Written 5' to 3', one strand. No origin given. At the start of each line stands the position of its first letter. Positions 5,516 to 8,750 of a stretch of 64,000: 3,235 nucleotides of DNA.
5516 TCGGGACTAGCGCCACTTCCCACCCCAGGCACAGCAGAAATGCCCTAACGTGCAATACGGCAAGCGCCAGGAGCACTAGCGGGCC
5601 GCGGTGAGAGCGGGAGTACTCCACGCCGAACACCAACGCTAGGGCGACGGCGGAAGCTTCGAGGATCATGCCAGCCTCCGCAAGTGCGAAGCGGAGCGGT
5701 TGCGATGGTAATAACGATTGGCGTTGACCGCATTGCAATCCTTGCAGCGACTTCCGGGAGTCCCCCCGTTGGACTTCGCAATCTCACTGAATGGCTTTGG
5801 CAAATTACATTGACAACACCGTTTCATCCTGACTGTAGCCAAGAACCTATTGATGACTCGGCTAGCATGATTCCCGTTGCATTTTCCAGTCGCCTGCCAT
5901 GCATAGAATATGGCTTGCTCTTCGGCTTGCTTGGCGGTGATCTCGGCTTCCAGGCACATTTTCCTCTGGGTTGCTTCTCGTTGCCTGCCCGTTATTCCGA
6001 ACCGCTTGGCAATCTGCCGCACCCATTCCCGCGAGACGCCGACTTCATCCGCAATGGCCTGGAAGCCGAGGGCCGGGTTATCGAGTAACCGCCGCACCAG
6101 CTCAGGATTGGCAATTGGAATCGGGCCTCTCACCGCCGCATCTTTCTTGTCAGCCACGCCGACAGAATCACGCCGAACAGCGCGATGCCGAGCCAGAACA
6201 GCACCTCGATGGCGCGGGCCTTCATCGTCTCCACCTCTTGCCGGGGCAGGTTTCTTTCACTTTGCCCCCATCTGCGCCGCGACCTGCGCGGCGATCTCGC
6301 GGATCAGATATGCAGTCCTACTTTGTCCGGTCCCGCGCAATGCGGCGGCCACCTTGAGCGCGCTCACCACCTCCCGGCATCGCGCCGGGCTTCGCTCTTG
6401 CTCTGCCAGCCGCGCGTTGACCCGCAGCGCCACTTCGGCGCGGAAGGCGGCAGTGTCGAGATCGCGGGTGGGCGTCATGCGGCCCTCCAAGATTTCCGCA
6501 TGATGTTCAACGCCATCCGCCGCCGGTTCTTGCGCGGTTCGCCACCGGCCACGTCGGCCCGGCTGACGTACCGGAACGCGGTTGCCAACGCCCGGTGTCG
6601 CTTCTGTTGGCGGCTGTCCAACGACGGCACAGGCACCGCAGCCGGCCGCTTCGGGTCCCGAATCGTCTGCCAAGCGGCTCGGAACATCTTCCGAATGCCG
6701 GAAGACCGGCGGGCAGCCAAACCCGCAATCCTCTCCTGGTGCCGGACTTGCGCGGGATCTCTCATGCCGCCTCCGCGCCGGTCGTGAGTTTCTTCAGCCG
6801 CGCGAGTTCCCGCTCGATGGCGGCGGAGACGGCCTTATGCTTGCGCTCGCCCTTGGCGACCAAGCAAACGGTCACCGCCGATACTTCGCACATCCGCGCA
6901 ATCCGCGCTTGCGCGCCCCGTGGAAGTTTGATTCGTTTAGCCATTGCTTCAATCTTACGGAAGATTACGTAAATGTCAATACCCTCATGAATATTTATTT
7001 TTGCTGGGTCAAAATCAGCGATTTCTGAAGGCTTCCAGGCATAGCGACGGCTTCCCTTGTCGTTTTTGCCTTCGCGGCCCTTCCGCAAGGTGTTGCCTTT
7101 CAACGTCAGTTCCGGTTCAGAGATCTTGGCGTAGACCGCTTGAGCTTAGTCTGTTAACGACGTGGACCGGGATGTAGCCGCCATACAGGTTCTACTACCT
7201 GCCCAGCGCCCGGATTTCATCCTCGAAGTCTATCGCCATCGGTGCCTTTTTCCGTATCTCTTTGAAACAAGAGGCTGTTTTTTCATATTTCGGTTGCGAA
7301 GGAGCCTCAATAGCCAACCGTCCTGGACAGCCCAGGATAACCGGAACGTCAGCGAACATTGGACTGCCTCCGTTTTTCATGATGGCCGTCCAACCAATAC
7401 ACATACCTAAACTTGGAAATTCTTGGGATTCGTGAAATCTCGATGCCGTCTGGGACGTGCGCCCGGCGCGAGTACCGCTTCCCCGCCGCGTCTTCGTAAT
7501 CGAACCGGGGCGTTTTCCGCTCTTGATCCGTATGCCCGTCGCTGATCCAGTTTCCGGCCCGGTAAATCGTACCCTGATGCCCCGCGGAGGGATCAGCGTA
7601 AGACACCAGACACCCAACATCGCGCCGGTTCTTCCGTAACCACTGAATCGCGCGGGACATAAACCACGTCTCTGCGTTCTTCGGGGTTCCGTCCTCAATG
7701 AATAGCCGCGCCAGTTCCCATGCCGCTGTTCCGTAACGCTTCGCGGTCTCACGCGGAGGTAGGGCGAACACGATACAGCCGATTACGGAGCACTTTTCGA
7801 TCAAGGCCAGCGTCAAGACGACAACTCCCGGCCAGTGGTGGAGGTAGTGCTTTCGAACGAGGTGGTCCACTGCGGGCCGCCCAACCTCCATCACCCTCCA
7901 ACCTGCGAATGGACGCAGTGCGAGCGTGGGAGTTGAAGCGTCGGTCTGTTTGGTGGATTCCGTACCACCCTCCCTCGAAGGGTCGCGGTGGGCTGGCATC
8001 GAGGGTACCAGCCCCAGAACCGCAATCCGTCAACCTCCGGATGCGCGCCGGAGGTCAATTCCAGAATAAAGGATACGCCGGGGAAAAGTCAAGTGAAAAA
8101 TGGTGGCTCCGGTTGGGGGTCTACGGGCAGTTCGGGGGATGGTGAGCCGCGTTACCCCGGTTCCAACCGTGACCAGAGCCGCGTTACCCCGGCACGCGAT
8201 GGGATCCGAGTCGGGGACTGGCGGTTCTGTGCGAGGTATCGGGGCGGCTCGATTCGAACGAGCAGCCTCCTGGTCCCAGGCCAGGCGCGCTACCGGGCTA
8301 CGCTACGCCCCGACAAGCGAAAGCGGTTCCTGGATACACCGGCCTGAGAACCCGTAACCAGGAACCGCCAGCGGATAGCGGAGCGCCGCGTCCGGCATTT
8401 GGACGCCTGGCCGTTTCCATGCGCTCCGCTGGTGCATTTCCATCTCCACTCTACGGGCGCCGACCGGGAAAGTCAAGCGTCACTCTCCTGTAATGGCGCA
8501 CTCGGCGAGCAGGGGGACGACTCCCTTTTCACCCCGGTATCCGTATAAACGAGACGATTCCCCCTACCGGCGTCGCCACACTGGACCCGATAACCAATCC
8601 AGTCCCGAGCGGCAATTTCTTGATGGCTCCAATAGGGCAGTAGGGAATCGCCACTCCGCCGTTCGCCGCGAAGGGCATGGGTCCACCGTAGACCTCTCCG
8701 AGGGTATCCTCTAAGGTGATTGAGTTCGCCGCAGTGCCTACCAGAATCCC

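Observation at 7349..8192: Mom-family DNA-modification gene with its own promoter, a start-codon hairpin and twin 17-bp upstream repeats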

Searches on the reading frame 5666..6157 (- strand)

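Call 8: search_protein_families(library=phrogs, proteins=[window:5666-6157:-], max_evalue=0.001)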
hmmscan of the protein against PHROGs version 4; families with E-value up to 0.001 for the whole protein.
window:5666-6157:- (163 aa): 1 family
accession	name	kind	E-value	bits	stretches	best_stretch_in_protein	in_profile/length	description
phrog_2255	-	DNA, RNA and nucleotide metabolism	1.1e-06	29.3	1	55-157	17-102/211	HNH endonuclease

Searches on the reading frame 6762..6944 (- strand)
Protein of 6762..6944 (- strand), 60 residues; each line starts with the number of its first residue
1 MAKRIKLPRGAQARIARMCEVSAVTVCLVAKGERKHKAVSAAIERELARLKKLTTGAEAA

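Call 80: find_homologous_proteins(query=window:6762-6944:-)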
Query window:6762-6944:- (60 aa): 2 proteins with E <= 0.001 among 3 candidates.
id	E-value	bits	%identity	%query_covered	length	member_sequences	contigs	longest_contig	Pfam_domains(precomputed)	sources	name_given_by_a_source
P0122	7.3e-12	62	77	78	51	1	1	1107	-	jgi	jgi:DNA-binding LacI/PurR family transcriptional regulator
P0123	7.6e-10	56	64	90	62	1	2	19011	-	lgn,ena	-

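Call 81: find_encoding_contigs(protein=P0123, flank=4000, max_places=3)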
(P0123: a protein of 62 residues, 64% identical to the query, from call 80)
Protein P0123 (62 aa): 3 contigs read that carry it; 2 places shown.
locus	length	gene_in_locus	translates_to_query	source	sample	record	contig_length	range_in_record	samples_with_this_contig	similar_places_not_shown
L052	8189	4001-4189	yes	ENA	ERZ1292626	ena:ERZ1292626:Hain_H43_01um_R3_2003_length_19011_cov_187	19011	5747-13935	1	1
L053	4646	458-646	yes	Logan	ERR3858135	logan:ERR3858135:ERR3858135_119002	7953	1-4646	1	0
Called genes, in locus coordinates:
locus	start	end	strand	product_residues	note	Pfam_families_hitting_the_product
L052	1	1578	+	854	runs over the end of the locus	PF13229:Beta_helix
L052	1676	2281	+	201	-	-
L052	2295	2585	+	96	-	-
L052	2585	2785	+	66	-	-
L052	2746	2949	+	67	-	-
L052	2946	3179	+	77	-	-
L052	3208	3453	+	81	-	-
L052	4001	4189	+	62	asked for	-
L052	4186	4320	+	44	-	-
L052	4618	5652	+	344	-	PF02371:Transposase_20 (weak)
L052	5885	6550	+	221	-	-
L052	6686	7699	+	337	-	PF04055:Radical_SAM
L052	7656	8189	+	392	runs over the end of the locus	PF01139:RtcB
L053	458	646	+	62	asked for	-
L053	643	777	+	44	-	-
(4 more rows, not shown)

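Call 82: find_encoding_contigs(protein=P0122, flank=2000, max_places=2)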
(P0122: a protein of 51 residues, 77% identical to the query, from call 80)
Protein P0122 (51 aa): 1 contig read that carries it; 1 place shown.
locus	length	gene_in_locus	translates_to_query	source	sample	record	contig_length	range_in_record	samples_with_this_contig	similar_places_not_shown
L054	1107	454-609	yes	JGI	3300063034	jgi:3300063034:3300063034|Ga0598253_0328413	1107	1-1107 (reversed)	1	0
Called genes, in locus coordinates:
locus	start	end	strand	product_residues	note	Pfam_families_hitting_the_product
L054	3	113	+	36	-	?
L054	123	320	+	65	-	-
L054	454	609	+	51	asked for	-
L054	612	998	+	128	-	-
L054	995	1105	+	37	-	?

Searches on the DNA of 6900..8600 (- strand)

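Call 35: search_rna_families(source=window, start=6900, end=8600, threshold=evalue, max_evalue=10)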
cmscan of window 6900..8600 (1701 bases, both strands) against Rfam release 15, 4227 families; matches with E-value up to 10: 8.
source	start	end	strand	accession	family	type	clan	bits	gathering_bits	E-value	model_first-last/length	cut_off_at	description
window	8239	8312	-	RF00005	tRNA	Gene; tRNA;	CL00001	60.7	29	3.1e-12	1-71/71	no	tRNA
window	8281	8410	-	RF03296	MIR8788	Gene; miRNA;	-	23.7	124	0.36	1-138/138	no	MIR8788 microRNA precursor family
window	8322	8369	-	RF04274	mir-9223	Gene; miRNA;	-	20.8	53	0.35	1-76/76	no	mir-9223 microRNA precursor family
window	7977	8031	-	RF03101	RAGATH-31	Gene; sRNA;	-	16.7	71.8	8.1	1-54/54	no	RAGATH-31 RNA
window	7632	7700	-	RF01524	TB10Cs1H3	Gene; snRNA; snoRNA; HACA-box;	-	15.2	50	6.8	1-73/73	no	Trypanosomatid snoRNA TB10cs1H3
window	8300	8415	-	RF02830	Scr1601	Gene; sRNA;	-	14.3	100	4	1-209/209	no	Streptomyces RNA 1601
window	8095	8212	-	RF02115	FAM13A-AS1_2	Gene; lncRNA;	-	13.1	38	10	1-110/110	no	FAM13A antisense RNA 1 conserved region 2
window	8278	8433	-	RF02498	Atu_C3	Gene; sRNA;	-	12.9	100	8.7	1-156/156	no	Rhizobiales sRNA Atu_C3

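Call 78: search_rna_families(source=L003, start=3000, end=3800, threshold=evalue, max_evalue=0.1, show_alignments=4)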
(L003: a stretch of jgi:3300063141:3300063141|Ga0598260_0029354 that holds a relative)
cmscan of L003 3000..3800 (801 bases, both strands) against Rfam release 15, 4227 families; matches with E-value up to 0.1: 4.
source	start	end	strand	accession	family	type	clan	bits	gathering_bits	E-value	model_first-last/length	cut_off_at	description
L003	3334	3407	+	RF00005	tRNA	Gene; tRNA;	CL00001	65.7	29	5.9e-14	1-71/71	no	tRNA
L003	3058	3130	+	RF00005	tRNA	Gene; tRNA;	CL00001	64.6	29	1.2e-13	1-71/71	no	tRNA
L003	3183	3254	+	RF00005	tRNA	Gene; tRNA;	CL00001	59.4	29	3.2e-12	1-71/71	no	tRNA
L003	3416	3500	+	RF01852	tRNA-Sec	Gene; tRNA;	CL00001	30.8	47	0.00051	1-91/91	no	Selenocysteine transfer RNA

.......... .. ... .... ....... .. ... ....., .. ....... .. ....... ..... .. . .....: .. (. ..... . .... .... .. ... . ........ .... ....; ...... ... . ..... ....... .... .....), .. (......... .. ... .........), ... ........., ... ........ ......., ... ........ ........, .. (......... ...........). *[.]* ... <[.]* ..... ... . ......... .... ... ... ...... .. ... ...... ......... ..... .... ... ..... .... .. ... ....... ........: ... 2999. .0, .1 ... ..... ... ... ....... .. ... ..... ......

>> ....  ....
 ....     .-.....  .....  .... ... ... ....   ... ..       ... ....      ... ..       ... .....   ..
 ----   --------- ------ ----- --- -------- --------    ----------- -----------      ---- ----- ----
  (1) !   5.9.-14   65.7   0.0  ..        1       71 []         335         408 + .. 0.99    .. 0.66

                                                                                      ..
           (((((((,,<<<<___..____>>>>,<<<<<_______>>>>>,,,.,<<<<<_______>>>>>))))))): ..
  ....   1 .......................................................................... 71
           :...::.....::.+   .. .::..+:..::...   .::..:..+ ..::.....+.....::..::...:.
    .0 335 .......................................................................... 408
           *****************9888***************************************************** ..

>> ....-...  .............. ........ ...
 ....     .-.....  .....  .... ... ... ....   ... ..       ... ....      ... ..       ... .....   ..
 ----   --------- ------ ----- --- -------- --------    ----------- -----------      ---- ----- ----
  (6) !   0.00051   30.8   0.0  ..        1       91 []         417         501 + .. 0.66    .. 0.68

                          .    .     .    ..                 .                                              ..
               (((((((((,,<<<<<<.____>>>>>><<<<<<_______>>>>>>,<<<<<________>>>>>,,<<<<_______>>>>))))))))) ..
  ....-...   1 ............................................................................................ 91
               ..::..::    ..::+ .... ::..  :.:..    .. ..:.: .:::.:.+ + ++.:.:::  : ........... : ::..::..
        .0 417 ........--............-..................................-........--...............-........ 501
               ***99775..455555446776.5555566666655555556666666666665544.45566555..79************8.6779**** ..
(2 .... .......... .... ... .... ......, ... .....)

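Call 95: search_rna_families(source=window, start=7900, end=8100, threshold=evalue, max_evalue=10, show_alignments=3)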
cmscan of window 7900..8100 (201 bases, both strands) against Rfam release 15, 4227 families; matches with E-value up to 10: 2.
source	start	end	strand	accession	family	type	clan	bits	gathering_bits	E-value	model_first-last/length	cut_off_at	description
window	7977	8031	-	RF03101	RAGATH-31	Gene; sRNA;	-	16.7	71.8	0.96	1-54/54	no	RAGATH-31 RNA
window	7975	8039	+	RF03486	mir-3940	Gene; miRNA;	-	16.7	84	1.3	1-92/92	no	mir-3940 microRNA precursor family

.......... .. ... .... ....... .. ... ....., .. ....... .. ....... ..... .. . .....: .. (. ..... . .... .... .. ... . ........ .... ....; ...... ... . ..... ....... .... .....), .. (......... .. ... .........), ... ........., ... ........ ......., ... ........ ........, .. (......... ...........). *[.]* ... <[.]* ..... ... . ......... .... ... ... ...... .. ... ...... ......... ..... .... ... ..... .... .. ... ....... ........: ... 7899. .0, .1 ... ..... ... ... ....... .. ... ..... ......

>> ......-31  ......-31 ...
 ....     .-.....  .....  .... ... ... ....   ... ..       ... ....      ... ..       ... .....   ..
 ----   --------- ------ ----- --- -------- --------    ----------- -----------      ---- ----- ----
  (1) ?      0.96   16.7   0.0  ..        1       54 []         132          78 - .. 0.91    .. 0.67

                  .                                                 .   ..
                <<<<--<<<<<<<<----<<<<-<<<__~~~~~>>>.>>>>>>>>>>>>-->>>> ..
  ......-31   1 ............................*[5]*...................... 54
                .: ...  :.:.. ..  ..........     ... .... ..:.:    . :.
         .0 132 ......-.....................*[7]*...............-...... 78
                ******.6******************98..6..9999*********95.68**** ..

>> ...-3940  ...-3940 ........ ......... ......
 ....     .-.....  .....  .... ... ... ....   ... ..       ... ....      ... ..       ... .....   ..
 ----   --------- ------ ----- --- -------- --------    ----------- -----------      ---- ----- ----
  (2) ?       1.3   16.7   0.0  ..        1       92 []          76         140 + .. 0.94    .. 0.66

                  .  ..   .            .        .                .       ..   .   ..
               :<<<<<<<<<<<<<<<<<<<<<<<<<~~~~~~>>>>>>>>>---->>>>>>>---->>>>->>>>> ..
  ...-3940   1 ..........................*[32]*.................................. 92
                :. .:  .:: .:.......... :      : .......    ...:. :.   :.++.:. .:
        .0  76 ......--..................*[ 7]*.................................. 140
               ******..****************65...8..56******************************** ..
